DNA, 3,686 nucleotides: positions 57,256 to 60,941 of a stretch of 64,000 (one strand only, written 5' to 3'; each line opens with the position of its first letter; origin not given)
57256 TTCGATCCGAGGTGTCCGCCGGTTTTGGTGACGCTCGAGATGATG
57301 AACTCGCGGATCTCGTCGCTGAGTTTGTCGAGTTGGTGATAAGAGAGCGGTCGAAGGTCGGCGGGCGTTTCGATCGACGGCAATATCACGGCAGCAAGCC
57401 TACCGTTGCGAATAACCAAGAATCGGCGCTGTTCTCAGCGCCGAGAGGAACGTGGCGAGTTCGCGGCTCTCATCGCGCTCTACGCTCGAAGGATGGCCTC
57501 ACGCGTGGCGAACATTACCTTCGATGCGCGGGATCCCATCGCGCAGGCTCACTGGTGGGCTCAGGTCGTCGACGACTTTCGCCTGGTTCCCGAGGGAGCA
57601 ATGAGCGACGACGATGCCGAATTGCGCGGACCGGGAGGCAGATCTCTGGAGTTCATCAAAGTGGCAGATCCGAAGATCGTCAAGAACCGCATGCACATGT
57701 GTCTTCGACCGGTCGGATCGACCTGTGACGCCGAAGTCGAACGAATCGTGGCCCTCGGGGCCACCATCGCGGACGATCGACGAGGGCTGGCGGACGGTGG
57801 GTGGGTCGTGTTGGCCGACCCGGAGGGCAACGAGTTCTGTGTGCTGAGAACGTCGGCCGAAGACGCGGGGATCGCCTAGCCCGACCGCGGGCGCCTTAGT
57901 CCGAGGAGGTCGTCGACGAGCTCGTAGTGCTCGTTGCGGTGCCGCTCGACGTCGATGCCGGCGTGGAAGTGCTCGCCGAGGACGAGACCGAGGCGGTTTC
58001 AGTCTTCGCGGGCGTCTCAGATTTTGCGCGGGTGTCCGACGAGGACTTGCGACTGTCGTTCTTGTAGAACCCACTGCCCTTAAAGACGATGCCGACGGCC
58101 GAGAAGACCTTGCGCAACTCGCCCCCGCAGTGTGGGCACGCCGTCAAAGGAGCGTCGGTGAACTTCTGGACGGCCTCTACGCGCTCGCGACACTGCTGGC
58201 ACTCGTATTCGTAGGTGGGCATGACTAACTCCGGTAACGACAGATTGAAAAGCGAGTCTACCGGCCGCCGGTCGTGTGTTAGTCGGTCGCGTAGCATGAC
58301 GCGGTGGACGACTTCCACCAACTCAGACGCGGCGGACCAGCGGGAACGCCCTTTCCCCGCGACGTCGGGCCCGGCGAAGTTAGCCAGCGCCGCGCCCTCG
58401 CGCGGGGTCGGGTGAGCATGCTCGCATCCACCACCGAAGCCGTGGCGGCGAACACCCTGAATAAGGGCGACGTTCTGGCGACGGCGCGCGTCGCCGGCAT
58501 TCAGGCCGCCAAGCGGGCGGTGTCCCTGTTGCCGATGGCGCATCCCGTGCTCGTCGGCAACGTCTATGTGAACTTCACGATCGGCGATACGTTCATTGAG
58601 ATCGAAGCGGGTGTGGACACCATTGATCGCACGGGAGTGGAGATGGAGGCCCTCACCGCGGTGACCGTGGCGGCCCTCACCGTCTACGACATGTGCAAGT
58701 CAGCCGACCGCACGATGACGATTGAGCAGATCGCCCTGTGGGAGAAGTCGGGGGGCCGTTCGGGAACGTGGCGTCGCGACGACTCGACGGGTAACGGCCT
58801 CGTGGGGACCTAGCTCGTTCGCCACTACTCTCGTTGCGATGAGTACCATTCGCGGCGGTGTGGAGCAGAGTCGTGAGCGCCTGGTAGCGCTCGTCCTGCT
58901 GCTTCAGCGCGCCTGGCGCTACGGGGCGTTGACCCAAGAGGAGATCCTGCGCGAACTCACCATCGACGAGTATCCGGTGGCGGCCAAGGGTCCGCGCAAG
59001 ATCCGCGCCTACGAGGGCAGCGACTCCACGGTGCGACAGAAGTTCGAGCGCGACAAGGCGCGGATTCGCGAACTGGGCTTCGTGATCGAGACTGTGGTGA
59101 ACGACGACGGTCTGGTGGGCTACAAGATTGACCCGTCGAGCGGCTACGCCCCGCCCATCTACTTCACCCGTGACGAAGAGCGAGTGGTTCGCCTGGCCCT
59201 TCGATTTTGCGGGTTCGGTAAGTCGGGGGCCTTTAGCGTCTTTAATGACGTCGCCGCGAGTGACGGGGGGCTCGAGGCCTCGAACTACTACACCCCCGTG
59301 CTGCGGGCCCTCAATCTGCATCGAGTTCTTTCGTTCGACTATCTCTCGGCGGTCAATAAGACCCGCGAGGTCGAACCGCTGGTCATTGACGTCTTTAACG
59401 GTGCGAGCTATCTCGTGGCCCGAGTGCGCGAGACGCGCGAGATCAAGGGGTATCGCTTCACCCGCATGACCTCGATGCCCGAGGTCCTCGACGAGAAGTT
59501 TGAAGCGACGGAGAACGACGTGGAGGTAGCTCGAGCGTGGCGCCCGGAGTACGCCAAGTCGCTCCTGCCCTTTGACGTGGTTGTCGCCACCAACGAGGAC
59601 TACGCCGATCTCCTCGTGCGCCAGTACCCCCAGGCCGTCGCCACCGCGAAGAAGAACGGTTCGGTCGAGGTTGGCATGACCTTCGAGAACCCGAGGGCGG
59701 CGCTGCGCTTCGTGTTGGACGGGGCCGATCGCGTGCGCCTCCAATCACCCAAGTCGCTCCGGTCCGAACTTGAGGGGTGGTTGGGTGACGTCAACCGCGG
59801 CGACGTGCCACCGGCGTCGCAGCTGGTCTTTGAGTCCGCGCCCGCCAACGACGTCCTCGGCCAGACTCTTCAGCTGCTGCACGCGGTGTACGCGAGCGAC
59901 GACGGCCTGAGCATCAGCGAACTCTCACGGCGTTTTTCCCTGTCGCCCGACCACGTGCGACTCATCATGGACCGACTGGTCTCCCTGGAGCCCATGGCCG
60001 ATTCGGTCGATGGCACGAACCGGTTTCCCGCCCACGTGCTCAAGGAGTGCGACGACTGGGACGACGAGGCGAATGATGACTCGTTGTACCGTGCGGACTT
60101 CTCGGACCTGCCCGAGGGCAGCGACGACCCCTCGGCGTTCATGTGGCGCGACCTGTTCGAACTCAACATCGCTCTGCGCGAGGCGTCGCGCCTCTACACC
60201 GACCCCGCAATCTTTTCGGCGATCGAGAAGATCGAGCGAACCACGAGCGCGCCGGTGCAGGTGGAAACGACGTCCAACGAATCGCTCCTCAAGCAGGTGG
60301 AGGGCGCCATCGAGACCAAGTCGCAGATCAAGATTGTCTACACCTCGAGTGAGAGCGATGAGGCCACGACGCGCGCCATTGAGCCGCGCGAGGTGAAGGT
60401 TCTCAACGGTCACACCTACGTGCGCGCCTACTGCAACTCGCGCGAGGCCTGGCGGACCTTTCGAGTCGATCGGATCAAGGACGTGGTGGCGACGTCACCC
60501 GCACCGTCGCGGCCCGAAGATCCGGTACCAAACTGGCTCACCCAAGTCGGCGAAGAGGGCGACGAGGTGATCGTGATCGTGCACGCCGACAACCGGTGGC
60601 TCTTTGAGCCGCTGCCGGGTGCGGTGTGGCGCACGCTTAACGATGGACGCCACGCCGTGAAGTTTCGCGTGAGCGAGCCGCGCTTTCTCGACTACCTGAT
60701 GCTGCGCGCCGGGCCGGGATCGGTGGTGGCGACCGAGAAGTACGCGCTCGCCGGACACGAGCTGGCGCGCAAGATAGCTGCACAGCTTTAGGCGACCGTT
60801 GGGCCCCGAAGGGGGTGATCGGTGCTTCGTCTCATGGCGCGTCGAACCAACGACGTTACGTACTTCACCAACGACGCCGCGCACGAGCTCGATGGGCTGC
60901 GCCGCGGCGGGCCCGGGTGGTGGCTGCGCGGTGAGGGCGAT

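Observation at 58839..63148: Compact module: fused PafBC-type double-WYL regulator, helicase-less relaxase, anchor-less VirD4-like ATPase, with no visible integrase or mating-pore genes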

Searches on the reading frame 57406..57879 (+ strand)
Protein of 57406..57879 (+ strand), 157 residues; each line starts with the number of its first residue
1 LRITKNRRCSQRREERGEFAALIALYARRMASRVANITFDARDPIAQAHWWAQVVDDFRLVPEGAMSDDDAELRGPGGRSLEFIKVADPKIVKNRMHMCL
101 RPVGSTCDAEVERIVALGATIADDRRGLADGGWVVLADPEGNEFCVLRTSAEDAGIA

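Call 3: search_protein_families(library=pfam, proteins=[window:57406-57879:+], max_evalue=0.01)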
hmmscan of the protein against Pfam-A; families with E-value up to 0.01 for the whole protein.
window:57406-57879:+ (157 aa): 1 family
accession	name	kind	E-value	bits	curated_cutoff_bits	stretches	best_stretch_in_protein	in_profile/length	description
PF18029.7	Glyoxalase_6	-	2.1e-22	80.2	23.6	1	37-147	2-106/106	Glyoxalase-like domain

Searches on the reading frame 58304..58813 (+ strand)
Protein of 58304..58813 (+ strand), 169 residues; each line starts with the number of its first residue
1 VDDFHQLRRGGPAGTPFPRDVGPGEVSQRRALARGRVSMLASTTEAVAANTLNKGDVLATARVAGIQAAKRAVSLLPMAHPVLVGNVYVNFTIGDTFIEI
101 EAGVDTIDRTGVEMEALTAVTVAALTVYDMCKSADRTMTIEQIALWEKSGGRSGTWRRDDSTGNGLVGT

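Call 3: search_protein_families(library=pfam, proteins=[window:58304-58813:+], max_evalue=0.01)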
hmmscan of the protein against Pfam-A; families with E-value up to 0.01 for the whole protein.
window:58304-58813:+ (169 aa): 1 family
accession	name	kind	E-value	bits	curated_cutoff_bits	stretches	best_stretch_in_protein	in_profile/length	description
PF01967.27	MoaC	-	5e-47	159.8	27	1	20-151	3-136/136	MoaC family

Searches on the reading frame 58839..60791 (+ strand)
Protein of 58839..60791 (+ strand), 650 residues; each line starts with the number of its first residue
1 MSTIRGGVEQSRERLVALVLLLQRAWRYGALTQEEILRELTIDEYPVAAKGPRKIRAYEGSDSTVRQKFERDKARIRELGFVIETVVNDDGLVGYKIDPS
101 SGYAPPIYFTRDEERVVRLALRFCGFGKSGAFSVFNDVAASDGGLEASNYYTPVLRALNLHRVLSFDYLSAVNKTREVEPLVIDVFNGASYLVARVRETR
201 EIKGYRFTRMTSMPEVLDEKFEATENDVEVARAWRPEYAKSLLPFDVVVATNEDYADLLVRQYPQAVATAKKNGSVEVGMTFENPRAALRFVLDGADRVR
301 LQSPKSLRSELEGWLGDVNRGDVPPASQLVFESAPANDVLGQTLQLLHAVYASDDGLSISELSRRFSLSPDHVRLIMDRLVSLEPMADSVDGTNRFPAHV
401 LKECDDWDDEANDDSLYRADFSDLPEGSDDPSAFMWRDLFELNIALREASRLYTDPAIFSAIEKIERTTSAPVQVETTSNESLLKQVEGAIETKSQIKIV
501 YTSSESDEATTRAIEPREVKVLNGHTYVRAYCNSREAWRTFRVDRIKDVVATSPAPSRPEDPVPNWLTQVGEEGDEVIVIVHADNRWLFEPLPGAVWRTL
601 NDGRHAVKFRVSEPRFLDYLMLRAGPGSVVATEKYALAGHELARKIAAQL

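Call 3: search_protein_families(library=pfam, proteins=[window:58839-60791:+], max_evalue=0.01)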
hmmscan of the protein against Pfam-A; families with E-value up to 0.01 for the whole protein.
window:58839-60791:+ (650 aa): 3 families
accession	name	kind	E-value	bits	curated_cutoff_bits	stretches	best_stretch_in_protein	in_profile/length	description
PF13280.12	WYL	-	3.5e-28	97.8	21.8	2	483-549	2-68/70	WYL domain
PF25583.1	WCX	-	5.5e-05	23.9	23.9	1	259-312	16-69/76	WCX domain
PF13384.12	HTH_23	-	0.0085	16.3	24.6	0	347-379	8-40/50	Homeodomain-like domain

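Call 4: search_protein_families(library=ncbifam, proteins=[window:58839-60791:+], max_evalue=0.01)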
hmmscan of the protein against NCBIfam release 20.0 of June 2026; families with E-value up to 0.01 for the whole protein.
window:58839-60791:+ (650 aa): 0 families

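Call 6: search_protein_families(library=padloc, proteins=[window:58839-60791:+], max_evalue=0.01)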
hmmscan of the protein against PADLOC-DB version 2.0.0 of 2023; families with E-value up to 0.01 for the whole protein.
window:58839-60791:+ (650 aa): 3 families
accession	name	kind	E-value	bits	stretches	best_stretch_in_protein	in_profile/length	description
PDLC01457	WYL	-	2.2e-38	130.1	2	430-561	66-203/229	"CAS-I,CAS-II,CAS-III,CAS-IV,CAS-V,CAS-VI; associated_signaling"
PDLC01652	WYL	-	5.1e-35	119.2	2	150-312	19-155/162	"CAS-I,CAS-II,CAS-III,CAS-IV,CAS-V,CAS-VI; associated_signaling"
PDLC03787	RTasWYL-YodC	-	1.6e-07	28.8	1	481-549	276-347/354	DRT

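Call 12: search_solved_structures(query=window:58839-60791:+, max_evalue=0.01, show_alignments=1)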
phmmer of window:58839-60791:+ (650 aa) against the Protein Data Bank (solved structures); distinct sequences matched with E-value up to 0.01: 7.
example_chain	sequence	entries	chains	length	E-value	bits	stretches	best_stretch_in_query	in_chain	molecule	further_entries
6sj9_A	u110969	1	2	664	1.8e-11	46.4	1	487-556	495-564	Proteasome accessory factor B/C (PafBC)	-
9fnd_X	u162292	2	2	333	8e-11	44.3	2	59-122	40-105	Transcriptional regulator-like protein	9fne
7p5x_AY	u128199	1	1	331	8.6e-11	44.2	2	59-122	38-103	Transcriptional regulator-like protein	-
7p5x_AX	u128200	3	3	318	4.4e-10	41.8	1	455-562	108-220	PafC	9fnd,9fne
8bnv_A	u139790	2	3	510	0.0022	19.7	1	480-549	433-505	AAA family ATPase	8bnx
7t8k_A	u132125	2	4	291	0.0033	19.1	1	471-552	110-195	BrxR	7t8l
7tb5_A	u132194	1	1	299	0.0086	17.8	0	483-551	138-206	WYL domain-containing protein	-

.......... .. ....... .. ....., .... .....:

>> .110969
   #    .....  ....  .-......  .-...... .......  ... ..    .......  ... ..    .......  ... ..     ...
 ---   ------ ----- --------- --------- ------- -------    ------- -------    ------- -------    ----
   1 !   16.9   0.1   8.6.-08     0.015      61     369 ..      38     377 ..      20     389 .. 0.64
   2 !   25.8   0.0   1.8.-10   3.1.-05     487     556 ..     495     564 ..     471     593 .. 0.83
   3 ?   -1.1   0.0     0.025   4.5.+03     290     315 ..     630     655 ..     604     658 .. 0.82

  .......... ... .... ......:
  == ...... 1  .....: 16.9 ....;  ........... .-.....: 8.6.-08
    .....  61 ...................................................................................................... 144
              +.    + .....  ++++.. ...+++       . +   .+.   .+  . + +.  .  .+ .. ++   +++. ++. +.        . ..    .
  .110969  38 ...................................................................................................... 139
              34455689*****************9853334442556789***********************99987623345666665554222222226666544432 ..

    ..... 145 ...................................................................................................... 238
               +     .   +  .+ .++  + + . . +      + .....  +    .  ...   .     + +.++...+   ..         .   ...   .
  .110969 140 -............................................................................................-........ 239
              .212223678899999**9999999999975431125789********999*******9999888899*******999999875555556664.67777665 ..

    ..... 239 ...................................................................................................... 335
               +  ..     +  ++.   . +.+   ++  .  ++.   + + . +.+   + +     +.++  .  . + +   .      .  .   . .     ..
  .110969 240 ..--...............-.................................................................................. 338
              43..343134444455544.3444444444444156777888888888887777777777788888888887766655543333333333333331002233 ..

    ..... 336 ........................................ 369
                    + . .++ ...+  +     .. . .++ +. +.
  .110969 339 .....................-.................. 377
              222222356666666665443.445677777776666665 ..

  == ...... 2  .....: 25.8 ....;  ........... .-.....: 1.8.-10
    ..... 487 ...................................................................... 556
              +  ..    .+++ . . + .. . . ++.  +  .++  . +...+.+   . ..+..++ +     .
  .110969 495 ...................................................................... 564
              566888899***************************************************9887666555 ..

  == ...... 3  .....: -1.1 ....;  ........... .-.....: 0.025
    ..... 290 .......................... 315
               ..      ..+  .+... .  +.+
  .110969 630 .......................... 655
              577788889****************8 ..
